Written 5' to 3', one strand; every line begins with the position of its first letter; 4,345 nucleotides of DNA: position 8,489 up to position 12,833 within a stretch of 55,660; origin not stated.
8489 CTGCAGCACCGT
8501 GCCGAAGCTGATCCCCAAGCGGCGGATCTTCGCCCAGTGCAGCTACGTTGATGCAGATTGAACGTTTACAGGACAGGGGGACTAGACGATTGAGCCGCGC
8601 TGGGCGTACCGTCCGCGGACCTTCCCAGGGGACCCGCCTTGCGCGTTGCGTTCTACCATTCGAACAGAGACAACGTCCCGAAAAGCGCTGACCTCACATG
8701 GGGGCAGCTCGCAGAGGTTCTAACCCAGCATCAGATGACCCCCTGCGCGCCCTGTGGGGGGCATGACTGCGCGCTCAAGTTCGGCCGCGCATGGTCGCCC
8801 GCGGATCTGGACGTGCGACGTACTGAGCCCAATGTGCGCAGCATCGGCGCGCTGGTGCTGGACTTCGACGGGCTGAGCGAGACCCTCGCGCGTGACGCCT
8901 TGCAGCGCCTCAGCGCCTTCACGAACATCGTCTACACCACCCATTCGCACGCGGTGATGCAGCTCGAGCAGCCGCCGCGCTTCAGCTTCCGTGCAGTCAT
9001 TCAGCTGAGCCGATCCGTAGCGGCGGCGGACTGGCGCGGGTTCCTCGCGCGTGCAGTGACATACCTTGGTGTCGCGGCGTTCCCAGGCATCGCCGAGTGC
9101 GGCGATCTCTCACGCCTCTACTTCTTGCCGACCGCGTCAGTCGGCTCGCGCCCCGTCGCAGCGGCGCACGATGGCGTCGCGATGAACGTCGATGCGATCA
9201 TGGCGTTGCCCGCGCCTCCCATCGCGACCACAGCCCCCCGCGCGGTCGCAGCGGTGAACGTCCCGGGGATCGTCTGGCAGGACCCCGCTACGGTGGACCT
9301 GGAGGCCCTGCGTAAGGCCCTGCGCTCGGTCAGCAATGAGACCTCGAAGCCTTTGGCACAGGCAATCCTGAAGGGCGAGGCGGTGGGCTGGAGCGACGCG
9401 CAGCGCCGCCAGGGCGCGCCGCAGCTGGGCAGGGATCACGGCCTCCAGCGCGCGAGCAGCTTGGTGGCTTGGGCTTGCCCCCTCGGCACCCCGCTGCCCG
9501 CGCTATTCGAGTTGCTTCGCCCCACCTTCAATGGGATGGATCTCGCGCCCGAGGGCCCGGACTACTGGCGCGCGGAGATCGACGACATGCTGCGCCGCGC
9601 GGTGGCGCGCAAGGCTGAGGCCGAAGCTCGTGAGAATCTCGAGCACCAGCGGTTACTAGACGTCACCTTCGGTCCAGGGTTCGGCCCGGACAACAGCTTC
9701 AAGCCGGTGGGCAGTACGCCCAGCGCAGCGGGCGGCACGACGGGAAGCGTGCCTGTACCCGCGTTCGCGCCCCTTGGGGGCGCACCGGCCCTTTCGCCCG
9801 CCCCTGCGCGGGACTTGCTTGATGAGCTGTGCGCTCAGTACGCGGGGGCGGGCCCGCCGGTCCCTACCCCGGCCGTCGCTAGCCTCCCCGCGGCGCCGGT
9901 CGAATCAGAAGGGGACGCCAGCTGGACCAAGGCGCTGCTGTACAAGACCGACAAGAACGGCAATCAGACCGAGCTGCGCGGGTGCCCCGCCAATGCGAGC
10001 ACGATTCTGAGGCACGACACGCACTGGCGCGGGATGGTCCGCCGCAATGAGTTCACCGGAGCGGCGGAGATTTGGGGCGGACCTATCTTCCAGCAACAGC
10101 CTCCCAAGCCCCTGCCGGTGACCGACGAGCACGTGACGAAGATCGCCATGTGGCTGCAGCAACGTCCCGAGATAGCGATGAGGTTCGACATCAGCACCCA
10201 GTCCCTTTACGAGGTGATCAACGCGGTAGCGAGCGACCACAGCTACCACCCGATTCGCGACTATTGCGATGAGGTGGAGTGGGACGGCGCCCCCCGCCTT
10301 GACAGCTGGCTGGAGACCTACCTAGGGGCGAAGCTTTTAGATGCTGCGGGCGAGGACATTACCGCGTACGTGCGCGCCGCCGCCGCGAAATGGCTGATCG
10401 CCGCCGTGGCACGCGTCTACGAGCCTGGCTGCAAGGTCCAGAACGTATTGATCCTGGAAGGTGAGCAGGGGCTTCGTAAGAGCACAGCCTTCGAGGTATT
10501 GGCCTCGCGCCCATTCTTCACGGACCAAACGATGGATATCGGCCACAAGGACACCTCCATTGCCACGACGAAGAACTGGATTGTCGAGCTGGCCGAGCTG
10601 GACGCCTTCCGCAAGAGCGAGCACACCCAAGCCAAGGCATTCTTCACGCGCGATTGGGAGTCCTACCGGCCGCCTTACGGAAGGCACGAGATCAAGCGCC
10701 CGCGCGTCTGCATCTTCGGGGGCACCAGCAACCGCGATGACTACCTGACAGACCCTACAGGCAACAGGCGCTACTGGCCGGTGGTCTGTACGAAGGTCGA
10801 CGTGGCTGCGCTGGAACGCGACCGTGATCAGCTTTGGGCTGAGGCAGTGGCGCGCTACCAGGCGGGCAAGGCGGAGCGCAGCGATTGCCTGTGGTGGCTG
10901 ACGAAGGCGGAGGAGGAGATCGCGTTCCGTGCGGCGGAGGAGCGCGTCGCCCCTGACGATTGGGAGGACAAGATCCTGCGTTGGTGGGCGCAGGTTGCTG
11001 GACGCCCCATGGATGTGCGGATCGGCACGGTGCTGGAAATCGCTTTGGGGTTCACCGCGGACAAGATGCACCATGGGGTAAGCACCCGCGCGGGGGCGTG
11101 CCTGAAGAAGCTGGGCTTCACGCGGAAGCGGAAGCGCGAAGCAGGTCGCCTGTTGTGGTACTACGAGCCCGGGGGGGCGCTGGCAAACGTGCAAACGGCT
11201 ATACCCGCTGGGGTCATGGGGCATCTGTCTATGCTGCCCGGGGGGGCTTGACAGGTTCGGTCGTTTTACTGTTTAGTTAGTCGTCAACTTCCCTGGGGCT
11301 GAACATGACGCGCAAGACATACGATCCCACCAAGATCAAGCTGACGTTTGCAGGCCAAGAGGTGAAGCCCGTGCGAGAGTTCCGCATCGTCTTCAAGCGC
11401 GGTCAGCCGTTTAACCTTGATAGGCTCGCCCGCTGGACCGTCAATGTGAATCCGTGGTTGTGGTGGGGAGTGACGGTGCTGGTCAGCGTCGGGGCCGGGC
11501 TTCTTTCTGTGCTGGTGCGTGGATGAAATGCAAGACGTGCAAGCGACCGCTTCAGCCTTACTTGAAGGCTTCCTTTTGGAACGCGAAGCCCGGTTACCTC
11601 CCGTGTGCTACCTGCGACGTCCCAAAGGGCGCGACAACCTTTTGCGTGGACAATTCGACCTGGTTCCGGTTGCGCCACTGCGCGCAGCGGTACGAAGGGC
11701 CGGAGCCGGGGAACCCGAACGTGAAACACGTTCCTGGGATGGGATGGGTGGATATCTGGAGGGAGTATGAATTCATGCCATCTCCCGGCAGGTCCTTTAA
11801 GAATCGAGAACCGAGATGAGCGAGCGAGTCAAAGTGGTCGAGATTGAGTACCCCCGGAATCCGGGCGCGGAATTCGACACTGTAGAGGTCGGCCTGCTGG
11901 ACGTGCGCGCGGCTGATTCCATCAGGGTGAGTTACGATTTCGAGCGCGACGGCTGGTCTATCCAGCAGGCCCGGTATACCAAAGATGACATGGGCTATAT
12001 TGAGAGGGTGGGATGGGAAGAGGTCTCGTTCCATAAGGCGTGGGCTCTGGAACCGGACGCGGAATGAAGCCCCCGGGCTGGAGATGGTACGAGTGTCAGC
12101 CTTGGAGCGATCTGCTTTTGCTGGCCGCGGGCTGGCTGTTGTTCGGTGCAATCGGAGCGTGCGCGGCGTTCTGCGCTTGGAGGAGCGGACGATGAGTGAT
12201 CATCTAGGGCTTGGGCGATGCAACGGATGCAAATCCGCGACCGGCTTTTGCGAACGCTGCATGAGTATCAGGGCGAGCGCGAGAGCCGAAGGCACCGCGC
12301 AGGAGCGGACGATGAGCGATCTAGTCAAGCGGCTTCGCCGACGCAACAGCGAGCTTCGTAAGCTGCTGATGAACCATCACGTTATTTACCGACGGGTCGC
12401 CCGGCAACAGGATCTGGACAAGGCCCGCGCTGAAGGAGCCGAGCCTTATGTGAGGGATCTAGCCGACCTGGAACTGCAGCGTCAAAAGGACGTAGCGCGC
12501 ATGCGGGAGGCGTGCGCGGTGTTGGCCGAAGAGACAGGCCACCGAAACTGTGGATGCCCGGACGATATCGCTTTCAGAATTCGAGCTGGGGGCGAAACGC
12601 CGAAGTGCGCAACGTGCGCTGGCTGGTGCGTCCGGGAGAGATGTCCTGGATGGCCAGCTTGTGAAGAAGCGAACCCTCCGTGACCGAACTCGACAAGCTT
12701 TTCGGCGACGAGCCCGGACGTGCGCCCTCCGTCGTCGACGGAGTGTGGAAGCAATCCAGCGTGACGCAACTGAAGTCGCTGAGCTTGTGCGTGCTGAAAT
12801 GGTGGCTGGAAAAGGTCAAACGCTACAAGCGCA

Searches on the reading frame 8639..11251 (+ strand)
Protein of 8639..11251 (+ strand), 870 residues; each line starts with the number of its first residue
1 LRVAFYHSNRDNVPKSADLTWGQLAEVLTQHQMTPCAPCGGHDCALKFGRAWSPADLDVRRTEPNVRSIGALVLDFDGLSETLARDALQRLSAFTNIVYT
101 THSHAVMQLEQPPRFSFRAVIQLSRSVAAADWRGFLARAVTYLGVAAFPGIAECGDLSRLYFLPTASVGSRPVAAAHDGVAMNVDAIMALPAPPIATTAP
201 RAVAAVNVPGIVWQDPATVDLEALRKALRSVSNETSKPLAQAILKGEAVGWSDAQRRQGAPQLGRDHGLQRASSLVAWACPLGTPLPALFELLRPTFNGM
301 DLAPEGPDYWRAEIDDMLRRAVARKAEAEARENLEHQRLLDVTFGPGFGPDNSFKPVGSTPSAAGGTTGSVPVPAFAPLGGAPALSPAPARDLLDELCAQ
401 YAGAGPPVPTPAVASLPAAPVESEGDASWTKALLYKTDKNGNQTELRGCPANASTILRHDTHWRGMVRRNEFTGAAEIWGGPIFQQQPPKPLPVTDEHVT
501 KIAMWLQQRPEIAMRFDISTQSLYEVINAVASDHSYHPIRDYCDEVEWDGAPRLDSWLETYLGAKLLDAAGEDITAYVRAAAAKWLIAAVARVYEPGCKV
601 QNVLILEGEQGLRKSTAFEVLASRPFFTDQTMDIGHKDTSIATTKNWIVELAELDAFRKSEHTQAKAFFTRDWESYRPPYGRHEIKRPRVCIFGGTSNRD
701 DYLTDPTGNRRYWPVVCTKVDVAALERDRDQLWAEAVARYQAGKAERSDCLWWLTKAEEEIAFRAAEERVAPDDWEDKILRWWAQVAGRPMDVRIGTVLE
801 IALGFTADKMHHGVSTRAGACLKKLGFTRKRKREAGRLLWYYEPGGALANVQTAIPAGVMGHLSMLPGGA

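Call 10: search_protein_families(library=pfam, proteins=[window:8639-11251:+], max_evalue=0.01)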
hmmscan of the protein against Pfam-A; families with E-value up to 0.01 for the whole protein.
window:8639-11251:+ (870 aa): 1 family
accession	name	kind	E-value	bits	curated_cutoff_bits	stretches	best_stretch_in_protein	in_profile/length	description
PF05272.17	VapE-like_dom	-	2.9e-75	252.9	25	1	544-768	2-214/217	Virulence-associated protein E-like domain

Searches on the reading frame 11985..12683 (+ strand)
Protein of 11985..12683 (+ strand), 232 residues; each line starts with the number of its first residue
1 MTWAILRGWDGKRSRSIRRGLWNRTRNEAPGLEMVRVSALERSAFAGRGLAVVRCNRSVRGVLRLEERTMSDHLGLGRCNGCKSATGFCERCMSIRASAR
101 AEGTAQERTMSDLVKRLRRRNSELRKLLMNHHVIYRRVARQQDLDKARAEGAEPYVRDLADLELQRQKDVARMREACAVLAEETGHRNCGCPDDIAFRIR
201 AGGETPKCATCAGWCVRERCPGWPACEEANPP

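Call 80: search_protein_families(library=pfam, proteins=[window:11985-12683:+], max_evalue=0.05)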
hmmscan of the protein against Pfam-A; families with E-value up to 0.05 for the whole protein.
window:11985-12683:+ (232 aa): 2 families
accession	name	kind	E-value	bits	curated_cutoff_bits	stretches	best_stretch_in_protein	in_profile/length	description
PF10226.14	CCDC85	-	0.0016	18.6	23.8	1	107-183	14-83/192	CCDC85 family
PF04632.18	FUSC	-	0.019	14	30.9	1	99-184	203-294/660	Fusaric acid resistance protein family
